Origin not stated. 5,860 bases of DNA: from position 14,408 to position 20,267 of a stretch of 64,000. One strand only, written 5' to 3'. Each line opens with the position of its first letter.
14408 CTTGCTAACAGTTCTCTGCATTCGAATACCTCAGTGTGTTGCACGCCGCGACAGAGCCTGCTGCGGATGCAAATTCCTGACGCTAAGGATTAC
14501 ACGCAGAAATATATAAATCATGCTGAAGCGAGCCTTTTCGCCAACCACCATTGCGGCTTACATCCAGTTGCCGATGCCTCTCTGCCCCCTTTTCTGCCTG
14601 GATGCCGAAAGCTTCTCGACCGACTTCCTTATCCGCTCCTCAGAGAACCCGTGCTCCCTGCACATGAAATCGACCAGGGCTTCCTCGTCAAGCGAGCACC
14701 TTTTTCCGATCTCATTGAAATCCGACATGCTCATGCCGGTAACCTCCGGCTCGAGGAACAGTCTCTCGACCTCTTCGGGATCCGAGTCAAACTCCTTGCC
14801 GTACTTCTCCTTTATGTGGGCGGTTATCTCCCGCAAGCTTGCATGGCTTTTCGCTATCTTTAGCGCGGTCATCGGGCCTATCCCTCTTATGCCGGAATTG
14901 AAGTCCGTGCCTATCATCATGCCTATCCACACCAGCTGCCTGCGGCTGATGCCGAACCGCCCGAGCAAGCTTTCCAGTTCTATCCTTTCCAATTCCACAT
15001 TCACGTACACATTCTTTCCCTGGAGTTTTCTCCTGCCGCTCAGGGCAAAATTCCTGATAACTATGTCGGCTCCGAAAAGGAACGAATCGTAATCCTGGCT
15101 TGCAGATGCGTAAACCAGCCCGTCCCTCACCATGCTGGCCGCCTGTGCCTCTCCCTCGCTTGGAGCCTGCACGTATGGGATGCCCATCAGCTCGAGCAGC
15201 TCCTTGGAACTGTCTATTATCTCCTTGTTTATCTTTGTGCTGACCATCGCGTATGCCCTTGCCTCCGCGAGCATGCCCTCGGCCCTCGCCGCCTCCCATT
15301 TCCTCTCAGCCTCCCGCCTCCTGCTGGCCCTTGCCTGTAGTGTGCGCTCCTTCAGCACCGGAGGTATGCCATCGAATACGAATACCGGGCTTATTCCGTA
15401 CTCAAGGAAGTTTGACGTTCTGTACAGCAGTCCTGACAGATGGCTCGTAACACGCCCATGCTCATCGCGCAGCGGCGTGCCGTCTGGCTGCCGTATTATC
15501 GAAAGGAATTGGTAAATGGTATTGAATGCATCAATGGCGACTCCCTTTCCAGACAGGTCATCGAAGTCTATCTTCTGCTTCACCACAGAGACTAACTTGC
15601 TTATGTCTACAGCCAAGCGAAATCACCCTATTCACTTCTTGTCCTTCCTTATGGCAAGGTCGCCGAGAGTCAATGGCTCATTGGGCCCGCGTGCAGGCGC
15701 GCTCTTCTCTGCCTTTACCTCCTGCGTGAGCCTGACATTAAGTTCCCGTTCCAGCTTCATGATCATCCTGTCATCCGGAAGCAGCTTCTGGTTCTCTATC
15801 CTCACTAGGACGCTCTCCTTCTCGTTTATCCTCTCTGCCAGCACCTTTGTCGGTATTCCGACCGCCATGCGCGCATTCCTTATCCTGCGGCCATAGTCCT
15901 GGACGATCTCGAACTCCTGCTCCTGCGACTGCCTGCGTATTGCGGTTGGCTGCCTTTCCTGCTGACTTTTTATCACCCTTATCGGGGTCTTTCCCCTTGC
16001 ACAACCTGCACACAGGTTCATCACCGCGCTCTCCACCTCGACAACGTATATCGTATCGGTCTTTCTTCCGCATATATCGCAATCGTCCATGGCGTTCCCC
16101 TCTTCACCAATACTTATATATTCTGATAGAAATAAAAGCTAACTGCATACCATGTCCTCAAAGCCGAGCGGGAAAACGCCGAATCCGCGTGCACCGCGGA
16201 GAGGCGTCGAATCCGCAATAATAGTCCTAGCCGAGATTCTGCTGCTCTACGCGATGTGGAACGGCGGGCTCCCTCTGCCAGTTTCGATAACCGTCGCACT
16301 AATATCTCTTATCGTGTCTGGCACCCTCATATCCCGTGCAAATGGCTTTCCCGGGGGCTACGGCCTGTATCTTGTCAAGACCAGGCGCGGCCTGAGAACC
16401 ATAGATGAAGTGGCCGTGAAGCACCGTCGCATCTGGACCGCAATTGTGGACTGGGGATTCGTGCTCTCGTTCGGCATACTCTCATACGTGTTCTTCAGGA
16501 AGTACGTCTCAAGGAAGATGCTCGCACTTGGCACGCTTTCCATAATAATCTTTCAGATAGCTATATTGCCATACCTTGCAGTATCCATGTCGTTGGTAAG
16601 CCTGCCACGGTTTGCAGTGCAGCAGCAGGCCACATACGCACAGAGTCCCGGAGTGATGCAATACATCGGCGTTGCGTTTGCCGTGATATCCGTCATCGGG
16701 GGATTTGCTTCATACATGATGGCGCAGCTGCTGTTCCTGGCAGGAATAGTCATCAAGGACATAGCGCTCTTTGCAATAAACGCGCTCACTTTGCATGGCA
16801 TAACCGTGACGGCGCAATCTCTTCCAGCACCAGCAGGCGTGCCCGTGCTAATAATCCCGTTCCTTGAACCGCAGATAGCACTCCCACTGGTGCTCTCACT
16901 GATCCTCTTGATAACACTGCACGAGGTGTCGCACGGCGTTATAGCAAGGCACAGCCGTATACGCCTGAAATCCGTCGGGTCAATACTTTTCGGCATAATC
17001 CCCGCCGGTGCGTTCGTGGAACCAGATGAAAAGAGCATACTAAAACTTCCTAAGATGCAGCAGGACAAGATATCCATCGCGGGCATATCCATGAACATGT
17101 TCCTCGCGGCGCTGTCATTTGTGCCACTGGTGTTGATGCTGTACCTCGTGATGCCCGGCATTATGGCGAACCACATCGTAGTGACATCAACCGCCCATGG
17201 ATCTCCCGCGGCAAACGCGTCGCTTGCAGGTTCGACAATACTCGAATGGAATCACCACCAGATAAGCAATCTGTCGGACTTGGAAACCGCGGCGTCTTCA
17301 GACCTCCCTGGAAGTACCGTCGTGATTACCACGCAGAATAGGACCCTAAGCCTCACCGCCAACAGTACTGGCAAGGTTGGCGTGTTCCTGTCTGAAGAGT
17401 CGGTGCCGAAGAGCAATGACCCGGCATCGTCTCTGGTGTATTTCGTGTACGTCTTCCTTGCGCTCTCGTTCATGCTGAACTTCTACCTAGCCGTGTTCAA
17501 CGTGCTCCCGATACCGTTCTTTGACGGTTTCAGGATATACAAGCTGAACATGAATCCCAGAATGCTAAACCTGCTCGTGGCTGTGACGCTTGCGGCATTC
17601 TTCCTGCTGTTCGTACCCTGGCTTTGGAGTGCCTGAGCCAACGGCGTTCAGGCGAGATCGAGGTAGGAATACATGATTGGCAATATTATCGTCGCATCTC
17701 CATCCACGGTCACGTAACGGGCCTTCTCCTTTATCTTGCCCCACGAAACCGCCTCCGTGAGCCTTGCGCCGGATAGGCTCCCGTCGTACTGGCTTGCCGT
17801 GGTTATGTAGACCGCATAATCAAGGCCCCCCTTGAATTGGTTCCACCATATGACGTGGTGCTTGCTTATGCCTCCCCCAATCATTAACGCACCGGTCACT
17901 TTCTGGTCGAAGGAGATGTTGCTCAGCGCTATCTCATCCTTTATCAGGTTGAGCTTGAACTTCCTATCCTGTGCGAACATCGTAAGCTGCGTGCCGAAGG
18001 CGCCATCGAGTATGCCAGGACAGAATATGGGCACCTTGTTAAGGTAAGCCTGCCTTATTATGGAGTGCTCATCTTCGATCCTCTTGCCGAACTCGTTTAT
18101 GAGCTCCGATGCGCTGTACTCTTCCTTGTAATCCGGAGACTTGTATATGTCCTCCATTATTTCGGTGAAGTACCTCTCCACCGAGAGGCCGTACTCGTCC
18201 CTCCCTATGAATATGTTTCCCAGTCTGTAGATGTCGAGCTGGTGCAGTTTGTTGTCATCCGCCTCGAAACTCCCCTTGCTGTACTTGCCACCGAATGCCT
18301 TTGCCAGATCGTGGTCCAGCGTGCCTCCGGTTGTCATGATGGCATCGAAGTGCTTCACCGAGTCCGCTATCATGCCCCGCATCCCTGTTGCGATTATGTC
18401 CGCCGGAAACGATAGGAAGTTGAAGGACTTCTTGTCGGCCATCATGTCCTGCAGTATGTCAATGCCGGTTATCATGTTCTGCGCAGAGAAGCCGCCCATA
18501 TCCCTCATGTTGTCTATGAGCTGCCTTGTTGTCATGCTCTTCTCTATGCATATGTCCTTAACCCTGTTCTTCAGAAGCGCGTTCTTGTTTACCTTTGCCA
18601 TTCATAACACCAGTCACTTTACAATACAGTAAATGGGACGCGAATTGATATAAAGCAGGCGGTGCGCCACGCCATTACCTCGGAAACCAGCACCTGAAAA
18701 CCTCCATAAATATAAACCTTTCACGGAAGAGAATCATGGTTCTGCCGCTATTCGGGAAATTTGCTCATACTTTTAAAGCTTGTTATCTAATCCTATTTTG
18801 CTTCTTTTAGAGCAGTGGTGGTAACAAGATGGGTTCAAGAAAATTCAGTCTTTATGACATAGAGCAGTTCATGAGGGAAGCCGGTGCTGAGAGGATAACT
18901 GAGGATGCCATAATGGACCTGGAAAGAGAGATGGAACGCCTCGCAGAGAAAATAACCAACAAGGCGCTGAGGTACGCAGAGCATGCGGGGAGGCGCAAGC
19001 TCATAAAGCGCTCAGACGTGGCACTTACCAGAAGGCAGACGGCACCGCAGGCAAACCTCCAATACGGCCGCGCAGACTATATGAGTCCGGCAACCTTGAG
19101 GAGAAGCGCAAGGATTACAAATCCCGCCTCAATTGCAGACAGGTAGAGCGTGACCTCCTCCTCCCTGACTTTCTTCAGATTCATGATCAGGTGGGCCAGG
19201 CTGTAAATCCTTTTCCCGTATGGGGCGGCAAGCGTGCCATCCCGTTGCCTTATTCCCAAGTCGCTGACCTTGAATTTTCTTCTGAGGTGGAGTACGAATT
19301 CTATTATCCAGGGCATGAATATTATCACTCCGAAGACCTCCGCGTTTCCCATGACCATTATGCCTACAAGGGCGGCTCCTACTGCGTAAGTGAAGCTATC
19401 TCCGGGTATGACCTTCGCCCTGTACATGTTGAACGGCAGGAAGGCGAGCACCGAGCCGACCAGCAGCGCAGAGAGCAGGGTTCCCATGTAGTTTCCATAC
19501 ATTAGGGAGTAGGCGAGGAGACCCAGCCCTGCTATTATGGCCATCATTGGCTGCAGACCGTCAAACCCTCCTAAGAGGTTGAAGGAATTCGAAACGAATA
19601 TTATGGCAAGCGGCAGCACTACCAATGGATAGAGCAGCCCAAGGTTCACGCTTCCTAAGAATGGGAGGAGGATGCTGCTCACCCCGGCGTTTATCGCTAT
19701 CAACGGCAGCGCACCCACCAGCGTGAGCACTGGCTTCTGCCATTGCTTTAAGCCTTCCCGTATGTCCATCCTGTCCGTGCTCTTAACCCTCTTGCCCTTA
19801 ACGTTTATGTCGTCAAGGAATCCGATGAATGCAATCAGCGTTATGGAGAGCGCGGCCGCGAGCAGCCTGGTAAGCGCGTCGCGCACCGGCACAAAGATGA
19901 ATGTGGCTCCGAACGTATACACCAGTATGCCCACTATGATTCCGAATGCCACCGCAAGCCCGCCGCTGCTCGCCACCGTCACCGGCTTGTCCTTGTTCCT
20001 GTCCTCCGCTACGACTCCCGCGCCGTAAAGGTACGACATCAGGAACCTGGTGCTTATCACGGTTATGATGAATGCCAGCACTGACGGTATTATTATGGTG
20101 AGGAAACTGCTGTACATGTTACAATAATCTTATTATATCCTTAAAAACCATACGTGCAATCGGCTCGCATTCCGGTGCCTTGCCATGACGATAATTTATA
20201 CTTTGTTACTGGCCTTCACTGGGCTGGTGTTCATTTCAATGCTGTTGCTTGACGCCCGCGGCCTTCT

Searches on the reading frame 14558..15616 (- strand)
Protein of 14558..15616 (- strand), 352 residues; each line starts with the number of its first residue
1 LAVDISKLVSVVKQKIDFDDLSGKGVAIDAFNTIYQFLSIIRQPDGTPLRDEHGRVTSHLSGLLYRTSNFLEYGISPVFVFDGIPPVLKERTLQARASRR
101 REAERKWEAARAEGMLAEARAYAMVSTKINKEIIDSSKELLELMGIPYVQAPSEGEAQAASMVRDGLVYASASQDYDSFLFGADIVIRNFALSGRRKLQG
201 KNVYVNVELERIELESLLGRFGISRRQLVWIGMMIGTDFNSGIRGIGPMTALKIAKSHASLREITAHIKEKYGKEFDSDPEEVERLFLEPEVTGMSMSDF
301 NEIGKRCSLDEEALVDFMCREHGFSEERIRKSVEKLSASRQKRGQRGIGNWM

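Call 52: search_protein_families(library=pfam, proteins=[window:14558-15616:-], max_evalue=0.00001)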
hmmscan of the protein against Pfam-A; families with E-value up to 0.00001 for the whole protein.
window:14558-15616:- (352 aa): 2 families
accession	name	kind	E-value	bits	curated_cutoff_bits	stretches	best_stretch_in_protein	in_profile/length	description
PF00867.23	XPG_I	-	8.5e-24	84.2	24.9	1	145-238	1-89/89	XPG I-region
PF00752.23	XPG_N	-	4.8e-19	69.1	22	1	7-103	8-101/101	XPG N-terminal domain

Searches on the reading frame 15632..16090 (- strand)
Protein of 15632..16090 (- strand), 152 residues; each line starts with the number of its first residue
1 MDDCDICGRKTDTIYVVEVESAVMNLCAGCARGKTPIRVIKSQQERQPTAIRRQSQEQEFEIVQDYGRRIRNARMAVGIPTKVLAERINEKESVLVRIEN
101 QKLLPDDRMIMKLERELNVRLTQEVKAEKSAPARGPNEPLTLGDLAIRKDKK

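Call 52: search_protein_families(library=pfam, proteins=[window:15632-16090:-], max_evalue=0.00001)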
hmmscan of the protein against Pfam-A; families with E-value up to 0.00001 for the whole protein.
window:15632-16090:- (152 aa): 1 family
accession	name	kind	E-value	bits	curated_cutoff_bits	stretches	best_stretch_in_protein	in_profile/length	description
PF01381.28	HTH_3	-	7.2e-06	26.4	23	0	70-122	1-53/55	Helix-turn-helix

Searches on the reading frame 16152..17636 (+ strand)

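Call 52: search_protein_families(library=pfam, proteins=[window:16152-17636:+], max_evalue=0.00001)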
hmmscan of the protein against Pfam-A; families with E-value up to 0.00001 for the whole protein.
window:16152-17636:+ (494 aa): 1 family
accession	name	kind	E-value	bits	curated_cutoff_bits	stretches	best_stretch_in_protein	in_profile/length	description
PF02163.28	Peptidase_M50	-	7.9e-19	68.3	27.2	1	247-468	3-195/221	Peptidase family M50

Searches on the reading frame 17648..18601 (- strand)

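Call 52: search_protein_families(library=pfam, proteins=[window:17648-18601:-], max_evalue=0.00001)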
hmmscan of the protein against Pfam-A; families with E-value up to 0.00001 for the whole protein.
window:17648-18601:- (317 aa): 1 family
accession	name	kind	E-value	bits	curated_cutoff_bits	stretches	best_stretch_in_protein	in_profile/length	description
PF01916.23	DS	-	1.9e-101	339.6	27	1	27-313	1-287/288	Deoxyhypusine synthase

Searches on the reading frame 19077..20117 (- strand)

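Call 52: search_protein_families(library=pfam, proteins=[window:19077-20117:-], max_evalue=0.00001)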
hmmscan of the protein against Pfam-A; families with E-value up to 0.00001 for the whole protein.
window:19077-20117:- (346 aa): 1 family
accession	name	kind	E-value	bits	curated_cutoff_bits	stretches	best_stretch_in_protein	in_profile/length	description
PF00953.26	Glycos_transf_4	-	1.6e-29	103.4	27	1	86-257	2-159/160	Glycosyl transferase family 4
